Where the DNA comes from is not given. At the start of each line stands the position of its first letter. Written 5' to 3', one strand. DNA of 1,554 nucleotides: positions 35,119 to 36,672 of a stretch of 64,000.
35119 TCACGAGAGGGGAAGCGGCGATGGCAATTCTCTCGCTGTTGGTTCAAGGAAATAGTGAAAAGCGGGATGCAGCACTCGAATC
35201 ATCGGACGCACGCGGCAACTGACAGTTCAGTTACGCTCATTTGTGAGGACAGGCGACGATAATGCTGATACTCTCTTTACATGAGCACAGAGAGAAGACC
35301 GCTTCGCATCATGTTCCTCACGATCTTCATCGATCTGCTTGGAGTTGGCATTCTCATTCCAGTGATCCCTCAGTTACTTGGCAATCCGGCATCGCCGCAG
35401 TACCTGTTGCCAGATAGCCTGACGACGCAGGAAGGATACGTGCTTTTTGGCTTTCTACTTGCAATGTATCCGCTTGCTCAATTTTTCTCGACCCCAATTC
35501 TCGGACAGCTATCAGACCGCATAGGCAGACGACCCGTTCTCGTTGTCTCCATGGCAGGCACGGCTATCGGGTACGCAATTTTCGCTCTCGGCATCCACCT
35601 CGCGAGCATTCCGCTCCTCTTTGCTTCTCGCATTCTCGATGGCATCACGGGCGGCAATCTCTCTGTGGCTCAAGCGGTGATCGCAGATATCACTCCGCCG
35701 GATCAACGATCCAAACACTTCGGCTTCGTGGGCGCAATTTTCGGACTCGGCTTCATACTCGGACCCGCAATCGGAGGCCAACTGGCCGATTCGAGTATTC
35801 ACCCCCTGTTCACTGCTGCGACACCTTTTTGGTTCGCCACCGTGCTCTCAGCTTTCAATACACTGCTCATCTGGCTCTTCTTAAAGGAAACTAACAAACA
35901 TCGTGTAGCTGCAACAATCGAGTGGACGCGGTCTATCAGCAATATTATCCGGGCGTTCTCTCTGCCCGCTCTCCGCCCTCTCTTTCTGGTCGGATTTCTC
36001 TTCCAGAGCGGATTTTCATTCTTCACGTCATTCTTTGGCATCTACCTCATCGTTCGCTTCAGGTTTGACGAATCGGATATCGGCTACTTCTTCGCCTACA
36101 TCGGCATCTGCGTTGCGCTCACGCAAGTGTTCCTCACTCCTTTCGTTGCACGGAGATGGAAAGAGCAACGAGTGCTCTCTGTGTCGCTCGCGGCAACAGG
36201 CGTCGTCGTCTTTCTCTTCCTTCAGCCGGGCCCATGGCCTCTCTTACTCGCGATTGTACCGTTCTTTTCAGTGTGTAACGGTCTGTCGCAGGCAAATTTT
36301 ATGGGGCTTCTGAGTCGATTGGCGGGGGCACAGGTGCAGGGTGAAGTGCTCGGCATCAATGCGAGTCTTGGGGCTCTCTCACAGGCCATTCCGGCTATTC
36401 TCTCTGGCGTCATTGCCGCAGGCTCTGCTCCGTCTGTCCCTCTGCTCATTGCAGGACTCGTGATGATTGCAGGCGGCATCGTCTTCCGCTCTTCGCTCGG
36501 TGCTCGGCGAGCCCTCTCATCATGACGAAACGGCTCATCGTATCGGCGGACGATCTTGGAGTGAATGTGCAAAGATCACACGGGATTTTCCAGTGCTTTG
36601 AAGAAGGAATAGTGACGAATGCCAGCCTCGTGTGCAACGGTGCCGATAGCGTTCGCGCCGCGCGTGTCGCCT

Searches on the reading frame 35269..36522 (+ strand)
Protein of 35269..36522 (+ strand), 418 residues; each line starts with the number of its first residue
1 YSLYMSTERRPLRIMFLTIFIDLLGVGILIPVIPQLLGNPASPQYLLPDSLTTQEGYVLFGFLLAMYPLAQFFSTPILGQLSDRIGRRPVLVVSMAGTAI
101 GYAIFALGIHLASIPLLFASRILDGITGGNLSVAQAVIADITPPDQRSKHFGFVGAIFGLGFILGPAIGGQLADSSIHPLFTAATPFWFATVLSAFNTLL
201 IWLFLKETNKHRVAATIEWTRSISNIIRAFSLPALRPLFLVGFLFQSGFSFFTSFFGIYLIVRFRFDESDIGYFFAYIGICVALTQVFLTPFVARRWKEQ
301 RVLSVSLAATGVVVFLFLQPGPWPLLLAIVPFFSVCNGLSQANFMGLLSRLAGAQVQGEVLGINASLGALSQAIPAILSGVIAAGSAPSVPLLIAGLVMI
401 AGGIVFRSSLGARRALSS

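Call 68: search_protein_families(library=pfam, proteins=[window:35269-36522:+], max_evalue=0.00001)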
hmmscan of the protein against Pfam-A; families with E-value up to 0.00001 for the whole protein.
window:35269-36522:+ (418 aa): 4 families
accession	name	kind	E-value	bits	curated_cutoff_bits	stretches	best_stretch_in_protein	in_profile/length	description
PF07690.21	MFS_1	-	2.2e-49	168.7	33.4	1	15-374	1-345/347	Major Facilitator Superfamily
PF12832.13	MFS_1_like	-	1e-12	48.3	25.2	1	60-383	36-362/373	MFS_1 like family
PF00083.30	Sugar_tr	-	1.2e-10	41.3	22.3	1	56-208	44-194/452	Sugar (and other) transporter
PF03825.22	Nuc_H_symport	-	2.8e-07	30.4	25.9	0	66-208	251-398/400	Nucleoside H+ symporter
